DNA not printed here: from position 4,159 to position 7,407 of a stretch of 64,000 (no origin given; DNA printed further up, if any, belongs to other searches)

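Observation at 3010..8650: A roughly 0.5 kb gene-pair module is duplicated and brackets a GC-rich three-gene cassette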

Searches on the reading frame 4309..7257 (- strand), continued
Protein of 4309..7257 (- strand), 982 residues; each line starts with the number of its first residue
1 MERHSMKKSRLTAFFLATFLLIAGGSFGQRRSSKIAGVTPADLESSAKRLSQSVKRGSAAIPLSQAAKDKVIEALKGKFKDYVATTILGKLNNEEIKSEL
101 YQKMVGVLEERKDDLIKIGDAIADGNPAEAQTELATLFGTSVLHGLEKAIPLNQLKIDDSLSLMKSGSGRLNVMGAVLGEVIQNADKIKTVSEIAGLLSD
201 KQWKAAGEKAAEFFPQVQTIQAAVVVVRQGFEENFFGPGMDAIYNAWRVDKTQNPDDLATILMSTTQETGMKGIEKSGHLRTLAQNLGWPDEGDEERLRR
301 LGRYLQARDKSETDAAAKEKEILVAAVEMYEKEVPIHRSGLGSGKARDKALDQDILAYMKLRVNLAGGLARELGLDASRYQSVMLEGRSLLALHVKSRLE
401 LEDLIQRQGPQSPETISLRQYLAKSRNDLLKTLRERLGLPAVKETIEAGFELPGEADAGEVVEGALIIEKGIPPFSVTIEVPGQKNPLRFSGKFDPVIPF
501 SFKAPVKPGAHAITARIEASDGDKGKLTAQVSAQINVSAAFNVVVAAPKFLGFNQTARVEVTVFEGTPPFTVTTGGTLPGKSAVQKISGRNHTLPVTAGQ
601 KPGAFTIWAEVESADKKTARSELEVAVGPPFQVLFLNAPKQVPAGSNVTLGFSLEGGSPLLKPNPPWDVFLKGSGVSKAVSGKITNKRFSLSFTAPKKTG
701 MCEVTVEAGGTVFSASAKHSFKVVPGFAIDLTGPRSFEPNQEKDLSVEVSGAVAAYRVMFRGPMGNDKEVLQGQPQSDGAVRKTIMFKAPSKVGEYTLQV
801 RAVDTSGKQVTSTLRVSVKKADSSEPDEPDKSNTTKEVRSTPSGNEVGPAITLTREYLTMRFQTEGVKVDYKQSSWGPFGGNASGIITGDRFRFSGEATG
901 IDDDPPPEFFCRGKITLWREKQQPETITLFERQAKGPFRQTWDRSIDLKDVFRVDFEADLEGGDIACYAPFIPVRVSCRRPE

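Call 104: list_cluster_members(proteins=[P0014, P0015, P0016, P0017, P0019, P0022, P0018, P0020])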
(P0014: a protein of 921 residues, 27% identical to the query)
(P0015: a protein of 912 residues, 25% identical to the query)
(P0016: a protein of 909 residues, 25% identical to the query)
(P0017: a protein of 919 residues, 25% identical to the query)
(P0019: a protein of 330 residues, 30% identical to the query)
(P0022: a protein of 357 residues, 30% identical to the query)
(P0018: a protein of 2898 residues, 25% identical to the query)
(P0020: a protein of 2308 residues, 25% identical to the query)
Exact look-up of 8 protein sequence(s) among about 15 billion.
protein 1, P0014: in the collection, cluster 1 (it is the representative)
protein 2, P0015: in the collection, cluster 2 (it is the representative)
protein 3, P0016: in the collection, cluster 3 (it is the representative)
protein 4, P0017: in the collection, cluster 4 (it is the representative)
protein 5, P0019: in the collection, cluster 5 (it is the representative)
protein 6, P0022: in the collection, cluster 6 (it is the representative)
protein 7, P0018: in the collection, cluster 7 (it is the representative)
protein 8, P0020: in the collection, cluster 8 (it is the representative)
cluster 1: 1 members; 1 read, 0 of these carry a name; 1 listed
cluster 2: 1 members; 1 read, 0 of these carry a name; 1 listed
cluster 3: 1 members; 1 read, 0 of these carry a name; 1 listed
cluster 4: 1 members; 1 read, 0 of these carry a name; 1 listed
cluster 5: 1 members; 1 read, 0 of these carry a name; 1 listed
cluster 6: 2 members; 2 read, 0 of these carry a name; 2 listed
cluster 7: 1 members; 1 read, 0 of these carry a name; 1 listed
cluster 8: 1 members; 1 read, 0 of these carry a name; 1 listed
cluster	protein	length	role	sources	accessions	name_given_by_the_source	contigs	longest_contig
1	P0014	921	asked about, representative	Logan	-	-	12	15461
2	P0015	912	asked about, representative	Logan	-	-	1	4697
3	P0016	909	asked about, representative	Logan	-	-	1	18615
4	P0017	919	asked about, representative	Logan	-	-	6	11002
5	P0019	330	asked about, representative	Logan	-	-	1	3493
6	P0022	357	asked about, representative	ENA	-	-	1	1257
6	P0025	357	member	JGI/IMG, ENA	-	-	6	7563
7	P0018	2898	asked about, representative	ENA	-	-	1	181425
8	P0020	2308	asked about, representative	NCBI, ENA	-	-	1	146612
